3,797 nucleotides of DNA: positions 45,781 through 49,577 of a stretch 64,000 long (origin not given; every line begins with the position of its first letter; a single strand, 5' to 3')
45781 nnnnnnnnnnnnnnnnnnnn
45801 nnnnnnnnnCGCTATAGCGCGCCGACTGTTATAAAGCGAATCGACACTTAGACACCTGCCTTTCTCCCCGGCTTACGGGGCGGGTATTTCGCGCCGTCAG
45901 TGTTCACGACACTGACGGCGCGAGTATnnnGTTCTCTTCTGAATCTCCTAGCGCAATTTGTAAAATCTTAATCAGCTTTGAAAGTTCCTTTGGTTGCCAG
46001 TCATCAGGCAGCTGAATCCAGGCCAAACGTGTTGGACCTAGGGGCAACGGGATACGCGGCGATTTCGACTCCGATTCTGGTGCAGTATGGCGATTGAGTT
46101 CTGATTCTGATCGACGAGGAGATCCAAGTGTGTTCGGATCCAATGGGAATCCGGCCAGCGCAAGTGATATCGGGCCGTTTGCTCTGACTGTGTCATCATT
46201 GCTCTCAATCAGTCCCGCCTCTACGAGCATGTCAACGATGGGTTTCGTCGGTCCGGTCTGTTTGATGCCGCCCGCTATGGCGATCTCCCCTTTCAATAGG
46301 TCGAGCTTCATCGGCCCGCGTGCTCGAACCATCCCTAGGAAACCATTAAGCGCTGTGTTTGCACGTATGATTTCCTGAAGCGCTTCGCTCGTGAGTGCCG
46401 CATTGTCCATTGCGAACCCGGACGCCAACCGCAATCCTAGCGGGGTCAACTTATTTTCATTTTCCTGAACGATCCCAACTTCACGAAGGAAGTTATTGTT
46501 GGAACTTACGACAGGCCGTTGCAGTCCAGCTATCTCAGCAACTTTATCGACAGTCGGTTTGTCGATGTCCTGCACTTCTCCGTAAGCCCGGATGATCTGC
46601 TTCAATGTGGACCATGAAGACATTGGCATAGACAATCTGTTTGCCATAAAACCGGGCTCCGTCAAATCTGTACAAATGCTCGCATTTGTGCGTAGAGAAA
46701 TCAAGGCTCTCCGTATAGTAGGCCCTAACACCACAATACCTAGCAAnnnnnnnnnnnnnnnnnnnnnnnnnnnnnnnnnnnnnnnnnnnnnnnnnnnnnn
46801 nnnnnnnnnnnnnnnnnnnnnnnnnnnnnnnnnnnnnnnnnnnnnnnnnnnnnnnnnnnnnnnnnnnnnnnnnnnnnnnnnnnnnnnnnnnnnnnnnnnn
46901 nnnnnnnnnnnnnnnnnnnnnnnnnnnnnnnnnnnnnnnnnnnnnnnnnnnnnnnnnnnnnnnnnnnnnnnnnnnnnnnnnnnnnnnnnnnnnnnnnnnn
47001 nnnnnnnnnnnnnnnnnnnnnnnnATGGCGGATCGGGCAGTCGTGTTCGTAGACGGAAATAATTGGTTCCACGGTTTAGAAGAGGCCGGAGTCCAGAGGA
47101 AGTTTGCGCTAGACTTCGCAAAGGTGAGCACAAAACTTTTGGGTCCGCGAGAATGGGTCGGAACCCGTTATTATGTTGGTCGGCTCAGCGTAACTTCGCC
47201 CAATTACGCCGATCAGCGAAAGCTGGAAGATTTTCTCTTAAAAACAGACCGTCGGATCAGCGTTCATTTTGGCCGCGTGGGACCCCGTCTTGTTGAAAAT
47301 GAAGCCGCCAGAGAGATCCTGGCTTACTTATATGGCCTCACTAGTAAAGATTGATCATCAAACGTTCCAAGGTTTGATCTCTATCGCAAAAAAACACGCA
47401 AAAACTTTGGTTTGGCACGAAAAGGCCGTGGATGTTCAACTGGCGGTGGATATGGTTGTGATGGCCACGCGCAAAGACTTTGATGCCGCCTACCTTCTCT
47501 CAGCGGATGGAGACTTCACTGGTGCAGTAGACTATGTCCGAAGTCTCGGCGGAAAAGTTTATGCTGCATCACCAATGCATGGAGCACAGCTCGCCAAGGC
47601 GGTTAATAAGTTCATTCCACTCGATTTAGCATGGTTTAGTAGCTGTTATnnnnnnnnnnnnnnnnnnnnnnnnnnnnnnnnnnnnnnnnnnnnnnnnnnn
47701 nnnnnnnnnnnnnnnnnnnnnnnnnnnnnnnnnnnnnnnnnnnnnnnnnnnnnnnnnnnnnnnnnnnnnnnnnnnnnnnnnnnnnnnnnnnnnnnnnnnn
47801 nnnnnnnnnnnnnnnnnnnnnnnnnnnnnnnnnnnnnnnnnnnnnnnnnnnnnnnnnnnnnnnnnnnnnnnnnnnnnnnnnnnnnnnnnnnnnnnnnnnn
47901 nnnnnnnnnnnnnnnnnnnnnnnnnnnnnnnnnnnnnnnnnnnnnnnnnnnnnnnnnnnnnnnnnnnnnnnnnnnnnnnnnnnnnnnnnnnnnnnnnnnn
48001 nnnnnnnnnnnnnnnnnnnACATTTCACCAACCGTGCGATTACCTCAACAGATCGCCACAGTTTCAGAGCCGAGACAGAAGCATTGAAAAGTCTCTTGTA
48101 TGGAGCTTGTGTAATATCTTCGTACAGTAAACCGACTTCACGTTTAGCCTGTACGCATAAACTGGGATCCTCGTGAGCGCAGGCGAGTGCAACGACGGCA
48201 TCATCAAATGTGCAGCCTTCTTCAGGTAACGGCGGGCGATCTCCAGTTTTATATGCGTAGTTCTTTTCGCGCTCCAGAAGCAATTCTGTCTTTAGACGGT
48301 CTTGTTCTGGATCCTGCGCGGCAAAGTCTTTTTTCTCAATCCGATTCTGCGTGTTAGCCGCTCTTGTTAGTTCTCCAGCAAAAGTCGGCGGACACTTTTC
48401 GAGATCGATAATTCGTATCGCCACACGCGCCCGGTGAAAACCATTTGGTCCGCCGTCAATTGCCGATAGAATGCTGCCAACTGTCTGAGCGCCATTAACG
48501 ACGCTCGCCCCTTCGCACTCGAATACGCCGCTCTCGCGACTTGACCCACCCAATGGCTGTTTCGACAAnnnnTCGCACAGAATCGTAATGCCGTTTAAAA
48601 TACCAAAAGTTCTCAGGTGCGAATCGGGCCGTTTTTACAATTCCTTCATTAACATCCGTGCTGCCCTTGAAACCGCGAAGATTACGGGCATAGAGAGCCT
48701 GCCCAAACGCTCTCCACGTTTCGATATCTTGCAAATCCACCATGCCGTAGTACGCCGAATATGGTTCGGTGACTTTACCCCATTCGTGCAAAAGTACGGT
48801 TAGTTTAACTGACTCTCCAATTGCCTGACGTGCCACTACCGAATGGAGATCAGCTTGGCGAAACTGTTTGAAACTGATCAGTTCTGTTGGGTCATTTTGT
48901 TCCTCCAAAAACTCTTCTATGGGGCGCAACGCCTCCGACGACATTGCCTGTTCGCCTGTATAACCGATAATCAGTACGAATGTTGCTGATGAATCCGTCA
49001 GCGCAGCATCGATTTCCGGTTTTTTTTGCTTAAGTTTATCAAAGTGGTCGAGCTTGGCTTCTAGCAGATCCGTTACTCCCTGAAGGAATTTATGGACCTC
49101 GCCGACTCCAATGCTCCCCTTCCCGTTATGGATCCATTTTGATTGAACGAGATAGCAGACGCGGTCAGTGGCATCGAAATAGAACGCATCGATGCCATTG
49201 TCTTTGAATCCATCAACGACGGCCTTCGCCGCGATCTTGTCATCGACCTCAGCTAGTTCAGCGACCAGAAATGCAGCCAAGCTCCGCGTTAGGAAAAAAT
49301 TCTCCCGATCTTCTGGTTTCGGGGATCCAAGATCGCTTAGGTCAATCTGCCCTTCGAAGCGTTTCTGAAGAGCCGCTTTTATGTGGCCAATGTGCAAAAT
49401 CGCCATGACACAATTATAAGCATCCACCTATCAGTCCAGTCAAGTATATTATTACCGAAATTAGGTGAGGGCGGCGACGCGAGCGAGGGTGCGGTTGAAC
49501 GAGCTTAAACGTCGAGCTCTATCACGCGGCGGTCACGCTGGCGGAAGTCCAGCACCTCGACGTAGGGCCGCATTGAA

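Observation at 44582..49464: Cargo-carrying IS1595-family transposon with perfect 23-bp IRs and 8-bp target duplication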

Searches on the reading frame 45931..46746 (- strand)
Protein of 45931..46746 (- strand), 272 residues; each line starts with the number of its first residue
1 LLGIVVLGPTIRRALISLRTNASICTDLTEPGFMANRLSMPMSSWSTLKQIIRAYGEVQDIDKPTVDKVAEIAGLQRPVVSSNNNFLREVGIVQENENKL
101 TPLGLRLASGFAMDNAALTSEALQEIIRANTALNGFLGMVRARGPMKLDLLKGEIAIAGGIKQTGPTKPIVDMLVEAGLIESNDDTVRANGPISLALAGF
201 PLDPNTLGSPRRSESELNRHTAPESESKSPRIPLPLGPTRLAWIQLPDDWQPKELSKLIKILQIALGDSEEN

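Call 7: search_protein_families(library=pfam, proteins=[window:45931-46746:-], max_evalue=0.01)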
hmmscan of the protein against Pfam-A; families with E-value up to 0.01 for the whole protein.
window:45931-46746:- (272 aa): 0 families

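Call 29: search_protein_families(library=padloc, proteins=[window:45931-46746:-], max_evalue=0.01)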
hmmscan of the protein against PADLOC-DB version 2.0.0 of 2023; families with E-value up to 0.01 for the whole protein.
window:45931-46746:- (272 aa): 0 families

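Call 30: search_protein_families(library=ncbifam, proteins=[window:45931-46746:-], max_evalue=0.01)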
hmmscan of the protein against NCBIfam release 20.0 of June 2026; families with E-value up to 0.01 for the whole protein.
window:45931-46746:- (272 aa): 0 families

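Call 55: search_protein_families(library=pfam, proteins=[window:45931-46647:-], max_evalue=10)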
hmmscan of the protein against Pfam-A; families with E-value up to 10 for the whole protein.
window:45931-46647:- (239 aa): 0 families

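Call 56: find_homologous_proteins(query=window:45931-46647:-, max_evalue=0.001)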
Query window:45931-46647:- (239 aa): 41 proteins with E <= 0.001 among 1262 candidates.
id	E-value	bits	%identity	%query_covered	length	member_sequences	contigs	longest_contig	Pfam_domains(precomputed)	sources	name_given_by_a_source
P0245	3.5e-146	503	98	100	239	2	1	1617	-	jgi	jgi:hypothetical protein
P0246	8.0e-97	342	71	99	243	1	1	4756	-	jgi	jgi:hypothetical protein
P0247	7.5e-90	319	67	100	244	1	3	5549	-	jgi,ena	-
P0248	3.5e-88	313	63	100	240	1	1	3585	-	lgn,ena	-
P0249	5.5e-83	296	61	100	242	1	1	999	-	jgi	jgi:hypothetical protein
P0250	1.2e-82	295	62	100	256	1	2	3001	-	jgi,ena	-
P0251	3.1e-75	271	58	100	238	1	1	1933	-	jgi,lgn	jgi:hypothetical protein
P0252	1.4e-74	269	57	100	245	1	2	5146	-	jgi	jgi:hypothetical protein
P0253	2.1e-72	262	58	100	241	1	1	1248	-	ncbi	-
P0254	9.3e-71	256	56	99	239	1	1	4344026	-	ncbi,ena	-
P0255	4.4e-70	254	54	100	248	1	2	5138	-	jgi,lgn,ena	-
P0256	3.9e-67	245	55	98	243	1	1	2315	-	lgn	-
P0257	1.0e-66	243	54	100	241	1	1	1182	-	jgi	jgi:hypothetical protein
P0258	2.7e-66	242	53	92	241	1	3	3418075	-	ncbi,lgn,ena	-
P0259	4.4e-64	235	53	96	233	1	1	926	-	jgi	jgi:hypothetical protein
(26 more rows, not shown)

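Call 57: find_encoding_contigs(protein=P0246, flank=6000, max_places=3)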
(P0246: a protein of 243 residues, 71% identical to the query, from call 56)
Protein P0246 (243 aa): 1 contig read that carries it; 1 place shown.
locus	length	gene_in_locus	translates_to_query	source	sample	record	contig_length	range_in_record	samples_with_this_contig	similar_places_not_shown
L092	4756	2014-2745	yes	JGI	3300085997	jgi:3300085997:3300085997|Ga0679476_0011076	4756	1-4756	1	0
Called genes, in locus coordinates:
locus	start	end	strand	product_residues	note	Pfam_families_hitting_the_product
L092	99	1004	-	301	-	PF08450:SGL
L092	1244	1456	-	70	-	-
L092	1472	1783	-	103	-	-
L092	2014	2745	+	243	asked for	-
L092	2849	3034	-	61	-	-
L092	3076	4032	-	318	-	PF12762:DDE_Tnp_IS1595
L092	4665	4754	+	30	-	?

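Call 58: find_encoding_contigs(protein=P0254, flank=6000, max_places=3)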
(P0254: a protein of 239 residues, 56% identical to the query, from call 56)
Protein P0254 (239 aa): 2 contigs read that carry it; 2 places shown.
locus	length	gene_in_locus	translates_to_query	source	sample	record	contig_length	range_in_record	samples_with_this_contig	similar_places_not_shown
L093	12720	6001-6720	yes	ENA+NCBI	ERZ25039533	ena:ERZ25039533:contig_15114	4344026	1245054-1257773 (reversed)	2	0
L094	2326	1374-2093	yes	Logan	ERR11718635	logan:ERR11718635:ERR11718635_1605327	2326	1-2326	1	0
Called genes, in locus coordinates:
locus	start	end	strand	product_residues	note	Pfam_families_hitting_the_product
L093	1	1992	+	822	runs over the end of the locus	PF00512:HisKA, PF02518:HATPase_c, PF00072:Response_reg, PF01627:Hpt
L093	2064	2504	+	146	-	PF00072:Response_reg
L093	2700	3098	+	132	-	-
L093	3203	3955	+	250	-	PF01370:Epimerase (weak), PF05368:NmrA (faint), PF13460:NAD_binding_10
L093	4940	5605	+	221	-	-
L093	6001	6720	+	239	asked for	-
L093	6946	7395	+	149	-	PF10080:FtrD-like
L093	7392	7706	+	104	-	-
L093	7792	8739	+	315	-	-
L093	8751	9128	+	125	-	PF04234:CopC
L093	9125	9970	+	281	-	PF05425:CopD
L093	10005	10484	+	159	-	PF13798:PCYCGC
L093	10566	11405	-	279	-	-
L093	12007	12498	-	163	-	-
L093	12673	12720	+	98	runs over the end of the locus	PF03960:ArsC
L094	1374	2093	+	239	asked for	-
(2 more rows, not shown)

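Call 65: find_encoding_contigs(protein=P0245, flank=5000, max_places=3)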
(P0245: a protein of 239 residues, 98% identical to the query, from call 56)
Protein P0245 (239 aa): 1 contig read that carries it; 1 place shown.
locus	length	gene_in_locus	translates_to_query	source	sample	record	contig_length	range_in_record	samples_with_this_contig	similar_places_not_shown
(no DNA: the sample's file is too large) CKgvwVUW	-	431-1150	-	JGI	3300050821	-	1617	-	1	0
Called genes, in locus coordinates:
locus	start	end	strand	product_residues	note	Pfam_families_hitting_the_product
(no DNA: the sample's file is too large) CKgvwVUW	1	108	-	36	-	?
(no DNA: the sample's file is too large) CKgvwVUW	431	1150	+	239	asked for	-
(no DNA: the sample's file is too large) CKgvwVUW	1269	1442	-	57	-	-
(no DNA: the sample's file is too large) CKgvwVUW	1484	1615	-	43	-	?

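Call 69: search_solved_structures(query=A2, max_evalue=1)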
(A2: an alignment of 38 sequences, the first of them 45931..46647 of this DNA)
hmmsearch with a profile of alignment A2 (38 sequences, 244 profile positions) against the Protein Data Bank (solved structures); distinct sequences matched with E-value up to 1: 6.
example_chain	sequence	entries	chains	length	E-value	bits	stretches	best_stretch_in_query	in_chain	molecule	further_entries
22tu_DH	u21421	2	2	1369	0.22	14.3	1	45-76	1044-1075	ATP-dependent RNA helicase DHX29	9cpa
9b0b_A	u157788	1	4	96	0.28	13.9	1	74-142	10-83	Optineurin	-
4de8_A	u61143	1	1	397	0.37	13.5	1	71-110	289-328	Cps2A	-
2xxp_A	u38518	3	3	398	0.37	13.5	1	71-110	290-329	CPS2A | CPS2A, Integral membrane regulatory protein Wzg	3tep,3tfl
2xxq_A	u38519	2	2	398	0.38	13.5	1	71-110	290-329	CPS2A | Cps2A, Integral membrane regulatory protein Wzg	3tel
5elu_A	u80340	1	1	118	0.83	12.4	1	79-132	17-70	SUMO-Affirmer-S2B3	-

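Call 73: predict_structure(alignment_id=A2)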
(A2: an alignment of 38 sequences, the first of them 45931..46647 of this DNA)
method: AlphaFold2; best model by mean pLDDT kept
length: 239 residues; sequences in the alignment: 38
mean_pLDDT: 78.5   pTM: 0.63
mean pLDDT of the five models: 78.5, 78.1, 77.9, 76.2, 74.7
residues with pLDDT >= 90: 141; 70-90: 15; 50-70: 42; < 50: 41
segments of 3 or more residues with pLDDT < 50: 160-195, 236-239
pLDDT, mean of each block of 10 residues (from residue 1): 82 98 95 96 96 96 96 97 97 96 94 93 83 90 95 79 35 35 30 49 61 65 69 54
secondary structure, 60 per line:
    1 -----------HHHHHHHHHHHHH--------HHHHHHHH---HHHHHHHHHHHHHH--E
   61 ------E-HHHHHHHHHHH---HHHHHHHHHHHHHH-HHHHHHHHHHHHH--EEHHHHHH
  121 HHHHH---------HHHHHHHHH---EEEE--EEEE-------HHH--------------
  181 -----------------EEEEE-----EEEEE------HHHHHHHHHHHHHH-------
elements in order: H12-24 H33-40 H44-57 H69-79 H83-96 H98-110 H115-125 H135-143 E147-150 E153-156 E198-202 E208-212 H219-232

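Call 76: fold_search(model_id=the predicted structure, library=pdb)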
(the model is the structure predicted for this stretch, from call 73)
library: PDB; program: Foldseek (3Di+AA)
matches with E <= 10: 1003; with E <= 0.001: 0
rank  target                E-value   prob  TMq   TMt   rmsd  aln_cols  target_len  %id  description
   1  2uwm_A                3.0e-02  0.97  0.23  0.28  13.0       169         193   14  C-TERMINAL DOMAIN(WH2-WH4) OF ELONGATION FACTOR SELB IN COMPLEX WITH SECIS RNA (released 2007-05-08)
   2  2uwm_B                6.7e-02  0.82  0.21  0.24  13.3       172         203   15  C-TERMINAL DOMAIN(WH2-WH4) OF ELONGATION FACTOR SELB IN COMPLEX WITH SECIS RNA (released 2007-05-08)
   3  4p5o_A                1.1e-01  0.80  0.21  0.16  15.1       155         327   12  Structure of an RBX1-UBC12~NEDD8-CUL1-DCN1 complex: a RING-E3-E2~ubiquitin-like protein-substrate intermediate trapped (released 2014-07-02)
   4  8bij_A                1.2e-01  0.80  0.25  0.19  10.2       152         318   13  O-Methyltransferase Plu4894 (mutant I88M, W91L, C97Y, S142L, G146V, Y258M, L270F, S309Y) in complex with SAH (released 2023-03-08)
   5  3rtr_E                1.2e-01  0.75  0.20  0.14  16.7       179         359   14  A RING E3-substrate complex poised for ubiquitin-like protein transfer: structural insights into cullin-RING ligases (released 2011-07-20)
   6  1wsu_A                1.2e-01  0.90  0.23  0.40  10.9       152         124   13  C-terminal domain of elongation factor selB complexed with SECIS RNA (released 2005-01-25)
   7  3cdh_A                1.7e-01  0.97  0.25  0.42  12.9       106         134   18  Crystal structure of the MarR family transcriptional regulator SPO1453 from Silicibacter pomeroyi DSS-3 (released 2008-03-18)
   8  7pt0_A                1.7e-01  0.41  0.19  0.20  15.5       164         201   16  SCO3201 with putative ligand (released 2021-10-20)
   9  1lva                  1.8e-01  0.72  0.22  0.20  12.8       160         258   15  Crystal structure of a C-terminal fragment of Moorella thermoacetica elongation factor SelB (released 2002-08-21)
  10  4p5o_C                2.0e-01  0.60  0.20  0.15  15.2       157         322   12  Structure of an RBX1-UBC12~NEDD8-CUL1-DCN1 complex: a RING-E3-E2~ubiquitin-like protein-substrate intermediate trapped (released 2014-07-02)
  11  8bii_A                2.2e-01  0.66  0.24  0.19  10.3       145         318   12  O-Methyltransferase Plu4895 (mutant H229N) in complex with SAH (released 2023-03-08)
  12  8ij1_A                2.2e-01  0.63  0.21  0.07  18.0       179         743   11  Protomer 1 and 2 of the asymmetry trimer of the Cul2-Rbx1-EloBC-FEM1B ubiquitin ligase complex (released 2024-02-28)
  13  8bir_B                2.4e-01  0.66  0.24  0.19  10.2       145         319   13  O-Methyltransferase Plu4895 in complex with SAH and AQ-256 (released 2023-03-08)
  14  2ev0_A                2.6e-01  0.84  0.24  0.42  10.8       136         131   12  Bacillus subtilis manganese transport regulator (MNTR) bound to cadmium (released 2006-03-07)
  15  1wsu_D                2.6e-01  0.72  0.21  0.37  11.2       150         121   13  C-terminal domain of elongation factor selB complexed with SECIS RNA (released 2005-01-25)
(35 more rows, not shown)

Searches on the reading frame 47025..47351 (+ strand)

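Call 7: search_protein_families(library=pfam, proteins=[window:47025-47351:+], max_evalue=0.01)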
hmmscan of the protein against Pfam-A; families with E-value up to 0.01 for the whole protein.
window:47025-47351:+ (109 aa): 1 family
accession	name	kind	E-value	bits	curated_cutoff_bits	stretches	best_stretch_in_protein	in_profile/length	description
PF01936.24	NYN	-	0.0037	18.2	24.2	1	4-80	1-62/145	NYN domain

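Call 29: search_protein_families(library=padloc, proteins=[window:47025-47351:+], max_evalue=0.01)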
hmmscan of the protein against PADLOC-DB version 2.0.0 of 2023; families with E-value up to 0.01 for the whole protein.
window:47025-47351:+ (109 aa): 1 family
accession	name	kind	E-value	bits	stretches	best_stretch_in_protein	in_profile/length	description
PDLC04163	HEC-09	-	4.2e-09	34.4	1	3-84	2-83/203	-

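Call 30: search_protein_families(library=ncbifam, proteins=[window:47025-47351:+], max_evalue=0.01)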
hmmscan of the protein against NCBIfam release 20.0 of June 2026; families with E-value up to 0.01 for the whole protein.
window:47025-47351:+ (109 aa): 0 families

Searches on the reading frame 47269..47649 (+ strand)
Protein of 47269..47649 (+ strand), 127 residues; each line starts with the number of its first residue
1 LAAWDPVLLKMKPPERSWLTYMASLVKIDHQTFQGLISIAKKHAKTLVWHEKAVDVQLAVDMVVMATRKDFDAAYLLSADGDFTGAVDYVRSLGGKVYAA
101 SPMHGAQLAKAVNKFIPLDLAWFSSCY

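Call 7: search_protein_families(library=pfam, proteins=[window:47269-47649:+], max_evalue=0.01)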
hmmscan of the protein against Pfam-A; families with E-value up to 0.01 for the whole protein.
window:47269-47649:+ (127 aa): 1 family
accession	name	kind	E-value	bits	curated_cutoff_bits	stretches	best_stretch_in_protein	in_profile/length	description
PF01936.24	NYN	-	2.7e-13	51.1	24.2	1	34-119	58-145/145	NYN domain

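Call 29: search_protein_families(library=padloc, proteins=[window:47269-47649:+], max_evalue=0.01)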
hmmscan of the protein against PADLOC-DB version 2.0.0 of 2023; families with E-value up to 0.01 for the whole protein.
window:47269-47649:+ (127 aa): 2 families
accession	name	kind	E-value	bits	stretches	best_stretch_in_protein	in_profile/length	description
PDLC04163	HEC-09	-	2.3e-09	35.2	1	43-102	95-156/203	-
PDLC01154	NYN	-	2.4e-06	25.1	1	53-119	230-296/310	"LabA-like protein, NYN family nuclease"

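Call 30: search_protein_families(library=ncbifam, proteins=[window:47269-47649:+], max_evalue=0.01)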
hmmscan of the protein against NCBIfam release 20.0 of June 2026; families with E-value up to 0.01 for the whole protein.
window:47269-47649:+ (127 aa): 0 families

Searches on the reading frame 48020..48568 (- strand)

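Call 7: search_protein_families(library=pfam, proteins=[window:48020-48568:-], max_evalue=0.01)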
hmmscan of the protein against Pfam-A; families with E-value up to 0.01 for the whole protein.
window:48020-48568:- (183 aa): 1 family
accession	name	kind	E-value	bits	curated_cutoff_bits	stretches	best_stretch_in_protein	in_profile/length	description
PF10592.14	AIPR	-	5.7e-16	59.5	25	1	13-107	54-149/308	AIPR protein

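Call 29: search_protein_families(library=padloc, proteins=[window:48020-48568:-], max_evalue=0.01)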
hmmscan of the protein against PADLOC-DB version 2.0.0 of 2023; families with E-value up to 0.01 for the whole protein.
window:48020-48568:- (183 aa): 1 family
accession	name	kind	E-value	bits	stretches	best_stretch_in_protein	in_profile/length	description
PDLC02357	AbiU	-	4.6e-07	27.4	1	17-95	296-367/537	AbiU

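Call 30: search_protein_families(library=ncbifam, proteins=[window:48020-48568:-], max_evalue=0.01)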
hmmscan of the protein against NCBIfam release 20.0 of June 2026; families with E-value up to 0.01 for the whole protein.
window:48020-48568:- (183 aa): 0 families

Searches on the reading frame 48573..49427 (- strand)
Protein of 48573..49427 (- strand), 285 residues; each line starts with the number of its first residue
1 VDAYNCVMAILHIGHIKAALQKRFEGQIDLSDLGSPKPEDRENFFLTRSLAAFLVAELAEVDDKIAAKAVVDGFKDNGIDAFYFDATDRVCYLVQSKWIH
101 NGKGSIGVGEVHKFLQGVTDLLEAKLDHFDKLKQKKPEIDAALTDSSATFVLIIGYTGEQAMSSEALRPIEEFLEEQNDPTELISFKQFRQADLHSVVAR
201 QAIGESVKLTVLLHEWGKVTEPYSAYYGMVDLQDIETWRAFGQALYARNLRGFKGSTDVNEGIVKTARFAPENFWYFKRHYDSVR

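Call 7: search_protein_families(library=pfam, proteins=[window:48573-49427:-], max_evalue=0.01)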
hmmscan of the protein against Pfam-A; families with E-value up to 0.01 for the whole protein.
window:48573-49427:- (285 aa): 0 families

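Call 29: search_protein_families(library=padloc, proteins=[window:48573-49427:-], max_evalue=0.01)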
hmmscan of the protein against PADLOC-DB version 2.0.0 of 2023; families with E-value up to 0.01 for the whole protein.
window:48573-49427:- (285 aa): 1 family
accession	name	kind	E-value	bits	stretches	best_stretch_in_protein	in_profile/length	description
PDLC02357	AbiU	-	5.1e-05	20.6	1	223-276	218-276/537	AbiU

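Call 30: search_protein_families(library=ncbifam, proteins=[window:48573-49427:-], max_evalue=0.01)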
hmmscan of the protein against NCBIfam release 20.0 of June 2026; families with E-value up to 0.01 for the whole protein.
window:48573-49427:- (285 aa): 0 families
